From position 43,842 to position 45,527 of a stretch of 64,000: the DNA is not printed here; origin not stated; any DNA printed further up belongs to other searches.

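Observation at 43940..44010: RetSat/CrtISO-like FAD oxidoreductase lacks ~70 codons of its FAD-binding fold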

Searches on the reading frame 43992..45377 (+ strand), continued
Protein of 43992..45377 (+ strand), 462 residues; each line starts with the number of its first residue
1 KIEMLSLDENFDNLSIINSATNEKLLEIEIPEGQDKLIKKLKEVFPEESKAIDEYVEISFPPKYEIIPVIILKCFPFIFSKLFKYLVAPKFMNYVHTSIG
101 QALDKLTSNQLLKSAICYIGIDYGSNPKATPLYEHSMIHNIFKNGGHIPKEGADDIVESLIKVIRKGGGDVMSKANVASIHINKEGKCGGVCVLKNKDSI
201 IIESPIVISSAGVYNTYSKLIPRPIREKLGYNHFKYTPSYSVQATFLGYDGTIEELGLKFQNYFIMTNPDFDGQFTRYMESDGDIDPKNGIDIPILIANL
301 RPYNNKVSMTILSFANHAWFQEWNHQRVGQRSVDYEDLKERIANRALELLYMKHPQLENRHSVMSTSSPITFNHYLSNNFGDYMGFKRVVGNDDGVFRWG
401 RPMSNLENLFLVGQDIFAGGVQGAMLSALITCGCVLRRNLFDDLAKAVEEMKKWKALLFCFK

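Call 17: find_homologous_proteins(query=P0004, max_evalue=1e-20)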
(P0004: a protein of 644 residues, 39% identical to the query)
Query P0004 (644 aa): 746 proteins with E <= 1e-20 among 8000 candidates; the best 120 are listed.
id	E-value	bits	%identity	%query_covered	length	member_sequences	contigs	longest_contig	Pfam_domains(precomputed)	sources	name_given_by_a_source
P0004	0.0e+0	1486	100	100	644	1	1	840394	PF01946.24,PF01266.31,PF01593.31,PF13450.13,PF00890.31,PF03486.21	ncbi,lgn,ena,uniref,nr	ncbi:hypothetical protein FDP41_013366 [Naegleria fowleri]|uniref:Amine oxidase domain-containing pr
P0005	0.0e+0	1141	87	84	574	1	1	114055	PF01266.31,PF01593.31,PF13450.13,PF00890.31,PF03486.21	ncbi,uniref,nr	ncbi:hypothetical protein C9374_012907 [Naegleria lovaniensis]|uniref:Amine oxidase domain-containin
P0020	7.6e-207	707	51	98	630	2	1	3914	PF01946.24,PF01266.31,PF01593.31,PF13450.13,PF00890.31,PF07992.21,PF03486.21,PF01134.29,PF01494.26,PF12831.14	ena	-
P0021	8.8e-190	650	50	95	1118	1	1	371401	PF01946.24,PF01266.31,PF00262.26,PF01593.31,PF13450.13,PF00890.31,PF03486.21,PF01494.26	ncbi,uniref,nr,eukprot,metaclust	ncbi:predicted protein [Naegleria gruberi]|uniref:Predicted protein n=1 Tax=Naegleria gruberi TaxID=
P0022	6.2e-102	360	36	85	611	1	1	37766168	PF01266.31,PF01593.31,PF13450.13,PF00890.31,PF12831.14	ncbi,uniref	ncbi:all-trans-retinol 13,14-reductase-like [Heptranchias perlo]|uniref:all-trans-retinol 13,14-redu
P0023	1.6e-100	355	39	81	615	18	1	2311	PF01946.24,PF01266.31,PF01593.31,PF13450.13,PF00890.31,PF01494.26,PF12831.14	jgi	-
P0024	8.6e-97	343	35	87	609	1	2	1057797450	PF01266.31,PF01593.31,PF13450.13,PF00890.31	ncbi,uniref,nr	ncbi:hypothetical protein NDU88_004727 [Pleurodeles waltl]|uniref:All-trans-retinol 13,14-reductase 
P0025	2.2e-96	342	37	86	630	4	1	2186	PF01266.31,PF01593.31,PF13450.13,PF00890.31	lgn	-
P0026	5.2e-96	341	38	85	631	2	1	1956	PF01266.31,PF01593.31,PF13450.13,PF00890.31,PF12831.14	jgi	-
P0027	9.9e-96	340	34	86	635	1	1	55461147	PF01266.31,PF01593.31,PF13450.13,PF00890.31,PF00996.25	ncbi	ncbi:all-trans-retinol 13,14-reductase-like [Crassostrea virginica]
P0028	6.6e-95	337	36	87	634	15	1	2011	PF01266.31,PF01593.31,PF13450.13,PF00890.31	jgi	-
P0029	7.3e-95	337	36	87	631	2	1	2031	PF01266.31,PF01593.31,PF13450.13,PF00890.31,PF12831.14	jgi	-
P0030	1.4e-94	336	35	86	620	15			PF01266.31,PF01593.31,PF13450.13,PF00890.31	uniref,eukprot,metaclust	uniref:Putative all-trans-retinol 13,14-reductase n=1 Tax=Magallana gigas TaxID=29159 RepID=K1S2R4_M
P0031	1.5e-94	336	34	88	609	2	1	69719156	PF01266.31,PF01593.31,PF13450.13,PF00890.31,PF12831.14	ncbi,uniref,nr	ncbi:all-trans-retinol 13,14-reductase-like isoform X2 [Hypanus sabinus]|uniref:all-trans-retinol 13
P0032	1.7e-94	336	34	89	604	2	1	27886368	PF01266.31,PF01593.31,PF13450.13,PF00890.31,PF06100.18,PF12831.14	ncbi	ncbi:all-trans-retinol 13,14-reductase-like [Xenentodon cancila]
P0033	1.8e-94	336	37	84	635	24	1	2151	PF01266.31,PF01593.31,PF13450.13,PF00890.31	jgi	-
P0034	2.5e-94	335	35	88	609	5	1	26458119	PF01266.31,PF01593.31,PF13450.13,PF00890.31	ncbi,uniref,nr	ncbi:hypothetical protein PHYPO_G00041840 [Pangasianodon hypophthalmus]|uniref:All-trans-retinol 13,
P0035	3.7e-94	335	38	80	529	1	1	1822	PF01266.31,PF01593.31,PF13450.13,PF00890.31,PF07992.21,PF03486.21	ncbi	-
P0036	4.8e-94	334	33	87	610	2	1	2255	PF01266.31,PF01593.31,PF13450.13,PF00890.31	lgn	-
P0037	9.5e-94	333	35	84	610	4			PF01266.31,PF01593.31,PF13450.13,PF00890.31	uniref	uniref:All-trans-retinol 13,14-reductase n=1 Tax=Anabas testudineus TaxID=64144 RepID=A0A7N6AWX8_ANA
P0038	1.0e-93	333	35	87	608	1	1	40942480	PF01593.31,PF13450.13,PF00890.31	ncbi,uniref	ncbi:all-trans-retinol 13,14-reductase [Sardina pilchardus]|uniref:all-trans-retinol 13,14-reductase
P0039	1.0e-93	333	34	85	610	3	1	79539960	PF01266.31,PF01593.31,PF13450.13,PF00890.31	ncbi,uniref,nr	ncbi:all-trans-retinol 13,14-reductase [Nerophis ophidion]|uniref:all-trans-retinol 13,14-reductase 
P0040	1.0e-93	333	37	80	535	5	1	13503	PF01593.31,PF13450.13,PF00890.31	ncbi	ncbi:MAG: NAD(P)/FAD-dependent oxidoreductase [Bacteroidota bacterium]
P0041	1.1e-93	333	36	83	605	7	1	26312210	PF01266.31,PF01593.31,PF13450.13,PF00890.31,PF12831.14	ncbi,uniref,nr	ncbi:all-trans-retinol 13,14-reductase-like [Xiphophorus hellerii]|uniref:all-trans-retinol 13,14-re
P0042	1.2e-93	333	35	84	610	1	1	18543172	PF01266.31,PF01593.31,PF13450.13,PF00890.31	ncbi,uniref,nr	ncbi:all-trans-retinol 13,14-reductase [Hippocampus zosterae]|uniref:all-trans-retinol 13,14-reducta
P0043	1.7e-93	332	34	89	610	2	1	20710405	PF01266.31,PF01593.31,PF13450.13,PF00890.31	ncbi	ncbi:all-trans-retinol 13,14-reductase [Menidia menidia]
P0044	2.0e-93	332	39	80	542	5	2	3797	PF01946.24,PF01266.31,PF01593.31,PF13450.13,PF00890.31,PF07992.21,PF03486.21,PF05834.19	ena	-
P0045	2.5e-93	332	37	84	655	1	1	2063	PF01266.31,PF01593.31,PF13450.13,PF00890.31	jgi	-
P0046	2.5e-93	332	35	86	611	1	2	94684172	PF01946.24,PF01266.31,PF01593.31,PF13450.13,PF00890.31,PF01494.26,PF12831.14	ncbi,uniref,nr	ncbi:All-trans-retinol 13,14-reductase [Sciurus carolinensis]|uniref:All-trans-retinol 13,14-reducta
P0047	3.1e-93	331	36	84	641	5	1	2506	PF01266.31,PF01593.31,PF13450.13,PF00890.31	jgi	-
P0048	3.6e-93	331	36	87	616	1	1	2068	PF01266.31,PF01593.31,PF13450.13,PF00890.31,PF12831.14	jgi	-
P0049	3.7e-93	331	34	97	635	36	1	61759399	PF01266.31,PF01593.31,PF13450.13,PF00890.31,PF01494.26,PF12831.14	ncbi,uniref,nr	ncbi:all-trans-retinol 13,14-reductase-like [Crassostrea angulata]|uniref:all-trans-retinol 13,14-re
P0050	4.3e-93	331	34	86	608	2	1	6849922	PF01266.31,PF01593.31,PF13450.13,PF00890.31,PF12831.14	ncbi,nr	ncbi:RETST reductase, partial [Amia calva]|nr:RETST reductase [Amia calva]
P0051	4.3e-93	331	36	84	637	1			PF01266.31,PF01593.31,PF13450.13,PF00890.31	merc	-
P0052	5.4e-93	331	36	81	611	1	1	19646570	PF01266.31,PF01593.31,PF13450.13,PF00890.31,PF12831.14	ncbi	ncbi:all-trans-retinol 13,14-reductase-like [Aplochiton taeniatus]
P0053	6.2e-93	330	34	84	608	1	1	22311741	PF01266.31,PF01593.31,PF13450.13,PF00890.31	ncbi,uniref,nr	ncbi:all-trans-retinol 13,14-reductase-like [Mugil cephalus]|uniref:all-trans-retinol 13,14-reductas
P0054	9.0e-93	330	33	85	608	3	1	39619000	PF01266.31,PF01593.31,PF13450.13,PF00890.31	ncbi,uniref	ncbi:hypothetical protein OYC64_005876 [Pagothenia borchgrevinki]|uniref:All-trans-retinol 13,14-red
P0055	9.1e-93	330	35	84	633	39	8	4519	PF01266.31,PF01593.31,PF13450.13,PF00890.31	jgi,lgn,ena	-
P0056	1.2e-92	330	35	84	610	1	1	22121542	PF01266.31,PF01593.31,PF13450.13,PF00890.31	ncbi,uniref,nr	ncbi:all-trans-retinol 13,14-reductase [Dunckerocampus dactyliophorus]|uniref:all-trans-retinol 13,1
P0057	1.3e-92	329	34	86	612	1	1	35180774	PF01266.31,PF01593.31,PF13450.13,PF00890.31,PF12831.14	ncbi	ncbi:all-trans-retinol 13,14-reductase [Sigmodon hispidus]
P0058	1.4e-92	329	34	87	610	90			PF01593.31,PF13450.13,PF00890.31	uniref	uniref:All-trans-retinol 13,14-reductase n=1 Tax=Amphiprion percula TaxID=161767 RepID=A0A3P8RVJ8_AM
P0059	1.5e-92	329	37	80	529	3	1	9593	PF01946.24,PF01266.31,PF01593.31,PF13450.13,PF00890.31,PF07992.21,PF03486.21,PF00996.25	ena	-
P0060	1.7e-92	329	34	82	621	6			PF01266.31,PF01593.31,PF13450.13,PF00890.31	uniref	uniref:All-trans-retinol 13,14-reductase n=2 Tax=Mastacembelus armatus TaxID=205130 RepID=A0A7N8WPI8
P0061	2.1e-92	329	34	86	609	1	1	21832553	PF01266.31,PF01593.31,PF13450.13,PF00890.31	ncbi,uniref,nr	ncbi:all-trans-retinol 13,14-reductase-like [Anabas testudineus]|uniref:all-trans-retinol 13,14-redu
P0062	2.2e-92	329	35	88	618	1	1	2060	PF01266.31,PF01593.31,PF13450.13,PF00890.31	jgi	-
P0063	2.3e-92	329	35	81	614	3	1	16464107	PF01266.31,PF01593.31,PF13450.13,PF00890.31,PF12831.14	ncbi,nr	ncbi:putative all-trans-retinol 13,14-reductase [Cynoglossus semilaevis]|nr:putative all-trans-retin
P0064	2.6e-92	328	34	89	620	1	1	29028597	PF01266.31,PF01593.31,PF13450.13,PF00890.31,PF12831.14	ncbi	ncbi:all-trans-retinol 13,14-reductase-like [Glandiceps talaboti]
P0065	3.6e-92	328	33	87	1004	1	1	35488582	PF01266.31,PF01593.31,PF13450.13,PF00890.31,PF02799.22,PF01233.26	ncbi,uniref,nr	ncbi:hypothetical protein JOQ06_010952 [Pogonophryne albipinna]|uniref:All-trans-retinol 13,14-reduc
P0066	6.1e-92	327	36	84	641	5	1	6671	PF01266.31,PF01593.31,PF13450.13,PF00890.31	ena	-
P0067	8.3e-92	327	34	84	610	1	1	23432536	PF01266.31,PF01593.31,PF13450.13,PF00890.31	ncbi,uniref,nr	ncbi:LOW QUALITY PROTEIN: all-trans-retinol 13,14-reductase-like [Cottoperca gobio]|uniref:All-trans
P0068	8.3e-92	327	34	87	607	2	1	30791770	PF01266.31,PF01593.31,PF13450.13,PF00890.31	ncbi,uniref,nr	ncbi:hypothetical protein MATL_G00213950 [Megalops atlanticus]|uniref:All-trans-retinol 13,14-reduct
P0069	1.0e-91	326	36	84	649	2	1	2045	PF01593.31,PF13450.13,PF00890.31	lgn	-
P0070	1.1e-91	326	35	89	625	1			PF01946.24,PF01266.31,PF01593.31,PF13450.13,PF00890.31,PF12831.14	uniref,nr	uniref:All-trans-retinol 13,14-reductase n=1 Tax=Daphnia galeata TaxID=27404 RepID=A0A8J2RFE3_9CRUS|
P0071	1.1e-91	326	36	84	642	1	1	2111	PF01266.31,PF01593.31,PF13450.13,PF00890.31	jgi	-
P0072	1.1e-91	326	33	90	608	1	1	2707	PF01266.31,PF01593.31,PF13450.13,PF00890.31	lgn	-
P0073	1.3e-91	326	33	90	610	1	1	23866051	PF01266.31,PF01593.31,PF13450.13,PF00890.31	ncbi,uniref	ncbi:all-trans-retinol 13,14-reductase [Osmerus mordax]|uniref:all-trans-retinol 13,14-reductase n=1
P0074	1.6e-91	326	35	84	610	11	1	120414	PF01266.31,PF01593.31,PF13450.13,PF00890.31,PF12831.14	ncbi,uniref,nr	ncbi:putative all-trans-retinol 13,14-reductase [Poecilia latipinna]|uniref:putative all-trans-retin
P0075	1.8e-91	326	34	88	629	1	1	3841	PF01266.31,PF01593.31,PF13450.13,PF00890.31,PF03486.21,PF12831.14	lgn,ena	-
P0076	2.0e-91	325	34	84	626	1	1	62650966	PF01266.31,PF01593.31,PF13450.13,PF00890.31,PF01494.26,PF12831.14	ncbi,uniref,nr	ncbi:hypothetical protein FSP39_009012 [Pinctada imbricata]|uniref:All-trans-retinol 13,14-reductase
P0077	2.4e-91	325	35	87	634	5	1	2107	PF01266.31,PF01593.31,PF13450.13,PF00890.31,PF12831.14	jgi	-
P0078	2.5e-91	325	32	87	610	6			PF01593.31,PF13450.13,PF00890.31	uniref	uniref:All-trans-retinol 13,14-reductase n=1 Tax=Stegastes partitus TaxID=144197 RepID=A0A3B4Z890_9T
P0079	2.5e-91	325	33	89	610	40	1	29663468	PF01266.31,PF01593.31,PF13450.13,PF00890.31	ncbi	ncbi:all-trans-retinol 13,14-reductase [Sander vitreus]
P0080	2.6e-91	325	34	84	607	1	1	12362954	PF01266.31,PF01593.31,PF13450.13,PF00890.31,PF01494.26,PF12831.14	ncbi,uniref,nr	ncbi:PREDICTED: all-trans-retinol 13,14-reductase [Chrysochloris asiatica]|uniref:All-trans-retinol 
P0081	2.7e-91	325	33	87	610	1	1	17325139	PF01266.31,PF01593.31,PF13450.13,PF00890.31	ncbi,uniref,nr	ncbi:all-trans-retinol 13,14-reductase [Hypomesus transpacificus]|uniref:all-trans-retinol 13,14-red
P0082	3.0e-91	325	34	87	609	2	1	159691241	PF01946.24,PF01266.31,PF01593.31,PF13450.13,PF00890.31,PF01494.26,PF12831.14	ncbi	ncbi:all-trans-retinol 13,14-reductase [Erethizon dorsatum]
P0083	3.3e-91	325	37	80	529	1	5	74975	PF01946.24,PF01266.31,PF01593.31,PF13450.13,PF00890.31,PF03486.21,PF00996.25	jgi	-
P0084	3.4e-91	325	36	84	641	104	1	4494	PF01266.31,PF01593.31,PF13450.13,PF00890.31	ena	-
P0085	3.7e-91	325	34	88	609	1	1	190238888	PF01593.31,PF13450.13,PF00890.31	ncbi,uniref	ncbi:hypothetical protein UPYG_G00097520 [Umbra pygmaea]|uniref:All-trans-retinol 13,14-reductase n=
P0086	4.0e-91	324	35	84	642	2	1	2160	PF01266.31,PF01593.31,PF13450.13,PF00890.31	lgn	-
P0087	4.3e-91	324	34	85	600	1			PF01266.31,PF01593.31,PF13450.13,PF00890.31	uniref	uniref:All-trans-retinol 13,14-reductase n=1 Tax=Lates calcarifer TaxID=8187 RepID=A0A4W6FJX5_LATCA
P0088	4.8e-91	324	35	84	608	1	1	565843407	PF01593.31,PF13450.13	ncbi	ncbi:all-trans-retinol 13,14-reductase [Rhinophrynus dorsalis]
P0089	5.2e-91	324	36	78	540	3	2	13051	PF01266.31,PF01593.31,PF13450.13,PF00890.31,PF07992.21,PF03486.21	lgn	-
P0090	7.6e-91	324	34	86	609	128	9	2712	PF01266.31,PF01593.31,PF13450.13,PF00890.31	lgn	-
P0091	1.1e-90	323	34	86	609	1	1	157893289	PF01266.31,PF01593.31,PF13450.13,PF00890.31,PF12831.14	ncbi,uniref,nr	ncbi:all-trans-retinol 13,14-reductase [Peromyscus eremicus]|uniref:all-trans-retinol 13,14-reductas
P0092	1.4e-90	323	37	81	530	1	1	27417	PF01266.31,PF01593.31,PF13450.13,PF00996.25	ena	-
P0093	1.4e-90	323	33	93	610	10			PF01593.31,PF13450.13,PF00890.31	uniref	uniref:All-trans-retinol 13,14-reductase n=1 Tax=Salarias fasciatus TaxID=181472 RepID=A0A672H4Z0_SA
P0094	1.7e-90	322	35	87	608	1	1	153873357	PF01593.31,PF13450.13,PF00890.31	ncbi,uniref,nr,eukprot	ncbi:hypothetical protein XENTR_v10009581 [Xenopus tropicalis]|uniref:All-trans-retinol 13,14-reduct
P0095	1.7e-90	322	35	84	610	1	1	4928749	PF01946.24,PF01266.31,PF01593.31,PF13450.13,PF00890.31,PF03486.21,PF01494.26,PF12831.14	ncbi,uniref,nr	ncbi:all-trans-retinol 13,14-reductase [Otolemur garnettii]|uniref:All-trans-retinol 13,14-reductase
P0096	1.9e-90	322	34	84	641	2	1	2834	PF01266.31,PF01593.31,PF13450.13,PF00890.31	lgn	-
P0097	2.1e-90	322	34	86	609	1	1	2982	PF01266.31,PF01593.31,PF13450.13,PF00890.31,PF12831.14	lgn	-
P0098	2.3e-90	322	36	81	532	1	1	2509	PF01266.31,PF01593.31,PF13450.13,PF00890.31,PF07992.21,PF00996.25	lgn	-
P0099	2.4e-90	322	35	86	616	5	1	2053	PF01266.31,PF01593.31,PF13450.13,PF00890.31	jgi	-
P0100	2.5e-90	322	36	84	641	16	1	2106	PF01266.31,PF01593.31,PF13450.13,PF00890.31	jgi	-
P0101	2.9e-90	322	33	91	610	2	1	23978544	PF01266.31,PF01593.31,PF13450.13,PF00890.31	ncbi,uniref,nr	ncbi:all-trans-retinol 13,14-reductase [Phycodurus eques]|uniref:all-trans-retinol 13,14-reductase n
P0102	3.5e-90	321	32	89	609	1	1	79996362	PF01266.31,PF01593.31,PF13450.13,PF00890.31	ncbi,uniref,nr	ncbi:all-trans-retinol 13,14-reductase [Salvelinus sp. IW2-2015]|uniref:all-trans-retinol 13,14-redu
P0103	3.5e-90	321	32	89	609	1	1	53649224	PF01266.31,PF01593.31,PF13450.13,PF00890.31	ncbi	ncbi:all-trans-retinol 13,14-reductase [Salvelinus alpinus]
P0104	4.1e-90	321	34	81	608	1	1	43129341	PF01266.31,PF01593.31,PF13450.13,PF00890.31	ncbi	ncbi:unnamed protein product [Merluccius merluccius]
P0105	4.3e-90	321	35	87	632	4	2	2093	PF01266.31,PF01593.31,PF13450.13,PF00890.31,PF12831.14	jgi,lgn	-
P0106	4.5e-90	321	37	80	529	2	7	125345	PF01593.31,PF13450.13,PF00890.31,PF00996.25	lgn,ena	-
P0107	4.7e-90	321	35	90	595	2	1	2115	PF01266.31,PF01593.31,PF13450.13,PF00890.31,PF01494.26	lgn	-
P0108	5.0e-90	321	32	89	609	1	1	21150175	PF01266.31,PF01593.31,PF13450.13,PF00890.31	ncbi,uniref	ncbi:all-trans-retinol 13,14-reductase-like [Salvelinus alpinus]|uniref:all-trans-retinol 13,14-redu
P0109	5.1e-90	321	34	90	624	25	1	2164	PF01266.31,PF01593.31,PF13450.13,PF00890.31,PF03486.21,PF12831.14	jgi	-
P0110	5.8e-90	321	33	90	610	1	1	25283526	PF01266.31,PF01593.31,PF13450.13,PF00890.31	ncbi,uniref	ncbi:all-trans-retinol 13,14-reductase-like [Osmerus eperlanus]|uniref:all-trans-retinol 13,14-reduc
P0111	6.8e-90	320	35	83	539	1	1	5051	PF01946.24,PF01266.31,PF01593.31,PF13450.13,PF00890.31,PF00996.25,PF12831.14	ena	-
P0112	6.8e-90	320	36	84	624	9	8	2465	PF01266.31,PF01593.31,PF13450.13,PF00890.31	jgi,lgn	-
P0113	6.9e-90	320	34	84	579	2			PF01593.31,PF13450.13,PF00890.31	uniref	uniref:All-trans-retinol 13,14-reductase n=1 Tax=Amphiprion ocellaris TaxID=80972 RepID=A0A3Q1BAS3_A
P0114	8.0e-90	320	33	84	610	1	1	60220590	PF01266.31,PF01593.31,PF13450.13,PF00890.31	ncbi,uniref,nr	ncbi:all-trans-retinol 13,14-reductase-like [Lampris incognitus]|uniref:all-trans-retinol 13,14-redu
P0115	8.2e-90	320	34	83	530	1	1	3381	PF01266.31,PF01593.31,PF13450.13,PF00890.31,PF00996.25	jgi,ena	jgi:all-trans-retinol 13,14-reductase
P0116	8.9e-90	320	33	84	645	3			PF01266.31,PF01593.31,PF13450.13,PF00890.31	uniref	uniref:All-trans-retinol 13,14-reductase n=2 Tax=Cynoglossus semilaevis TaxID=244447 RepID=A0A3P8VR8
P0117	1.1e-89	320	32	89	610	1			PF01266.31,PF01593.31,PF13450.13,PF00890.31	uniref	uniref:All-trans-retinol 13,14-reductase n=1 Tax=Oncorhynchus kisutch TaxID=8019 RepID=A0A8C7DGN4_ON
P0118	1.2e-89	320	35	87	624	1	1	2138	PF01266.31,PF01593.31,PF13450.13,PF00890.31,PF12831.14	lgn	-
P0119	1.3e-89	320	33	86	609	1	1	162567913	PF01266.31,PF01593.31,PF13450.13,PF00890.31,PF12831.14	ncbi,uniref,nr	ncbi:all-trans-retinol 13,14-reductase [Peromyscus californicus insignis]|uniref:all-trans-retinol 1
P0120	1.4e-89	319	33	87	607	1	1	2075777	PF01266.31,PF01593.31,PF13450.13,PF00890.31,PF12831.14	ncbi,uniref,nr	ncbi:hypothetical protein AAFF_G00112240 [Aldrovandia affinis]|uniref:All-trans-retinol 13,14-reduct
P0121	1.6e-89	319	34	85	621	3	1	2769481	PF01266.31,PF01593.31,PF13450.13,PF00890.31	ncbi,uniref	ncbi:all-trans-retinol 13,14-reductase-like [Diadema antillarum]|uniref:all-trans-retinol 13,14-redu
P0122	1.9e-89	319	34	85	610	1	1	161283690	PF01266.31,PF01593.31,PF13450.13,PF00890.31,PF12831.14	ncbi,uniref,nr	ncbi:all-trans-retinol 13,14-reductase [Onychomys torridus]|uniref:all-trans-retinol 13,14-reductase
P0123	1.9e-89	319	36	80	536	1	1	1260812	PF01266.31,PF01593.31,PF13450.13,PF00890.31,PF07992.21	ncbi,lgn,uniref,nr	ncbi:phytoene desaturase family protein [Sediminitomix flava]|uniref:All-trans-retinol 13,14-reducta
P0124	1.9e-89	319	34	84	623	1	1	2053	PF01266.31,PF01593.31,PF13450.13,PF00890.31,PF12831.14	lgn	-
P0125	2.1e-89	319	35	85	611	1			PF01266.31,PF01593.31,PF13450.13,PF00890.31,PF00996.25,PF12831.14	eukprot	eukprot:TRINITY_DN13528_c0_g2_i1.p1 TRINITY_DN13528_c0_g2~~TRINITY_DN13528_c0_g2_i1.p1 ORF type:comp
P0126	2.3e-89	319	34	82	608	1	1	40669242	PF01266.31,PF01593.31,PF13450.13,PF00890.31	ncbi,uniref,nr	ncbi:hypothetical protein SKAU_G00290460 [Synaphobranchus kaupii]|uniref:All-trans-retinol 13,14-red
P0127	2.6e-89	319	34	85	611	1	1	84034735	PF01266.31,PF01593.31,PF13450.13,PF00890.31,PF12831.14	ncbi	ncbi:all-trans-retinol 13,14-reductase [Thomomys bottae]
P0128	2.6e-89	318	35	85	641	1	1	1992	PF01266.31,PF01593.31,PF13450.13,PF00890.31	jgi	-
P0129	3.0e-89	318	34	86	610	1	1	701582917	PF01266.31,PF01593.31,PF13450.13,PF00890.31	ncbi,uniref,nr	ncbi:all-trans-retinol 13,14-reductase [Dromiciops gliroides]|uniref:all-trans-retinol 13,14-reducta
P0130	3.0e-89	318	35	80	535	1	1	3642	PF01946.24,PF01266.31,PF01593.31,PF13450.13,PF00890.31,PF07992.21,PF03486.21,PF01494.26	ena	-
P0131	3.3e-89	318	36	81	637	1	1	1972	PF01266.31,PF01593.31,PF13450.13,PF00890.31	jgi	-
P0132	3.5e-89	318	33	84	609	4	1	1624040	PF01266.31,PF01593.31,PF13450.13,PF00890.31,PF01494.26,PF12831.14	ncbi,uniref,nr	ncbi:PREDICTED: all-trans-retinol 13,14-reductase [Dipodomys ordii]|uniref:All-trans-retinol 13,14-r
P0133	3.5e-89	318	32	88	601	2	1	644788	PF01266.31,PF01593.31,PF13450.13,PF00890.31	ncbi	ncbi:unnamed protein product, partial [Tetraodon nigroviridis]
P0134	3.6e-89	318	36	84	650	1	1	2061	PF01266.31,PF01593.31,PF13450.13,PF00890.31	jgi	-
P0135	3.9e-89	318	38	80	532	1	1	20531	PF01593.31,PF13450.13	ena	-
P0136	4.1e-89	318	33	86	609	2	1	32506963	PF01266.31,PF01593.31,PF13450.13,PF00890.31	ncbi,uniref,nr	ncbi:all-trans-retinol 13,14-reductase [Phodopus roborovskii]|uniref:All-trans-retinol 13,14-reducta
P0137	4.1e-89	318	34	84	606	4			PF01946.24,PF01266.31,PF01593.31,PF13450.13,PF00890.31,PF12831.14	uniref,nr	uniref:all-trans-retinol 13,14-reductase n=1 Tax=Jaculus jaculus TaxID=51337 RepID=UPI001E1B4F4D|nr:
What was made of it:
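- Closest known: Vertebrate RetSat. Different: Naegleria has a second paralogue (P0004, P0005, N. gruberi P0021) that is closer to animal RetSat (33-39%, call 17).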
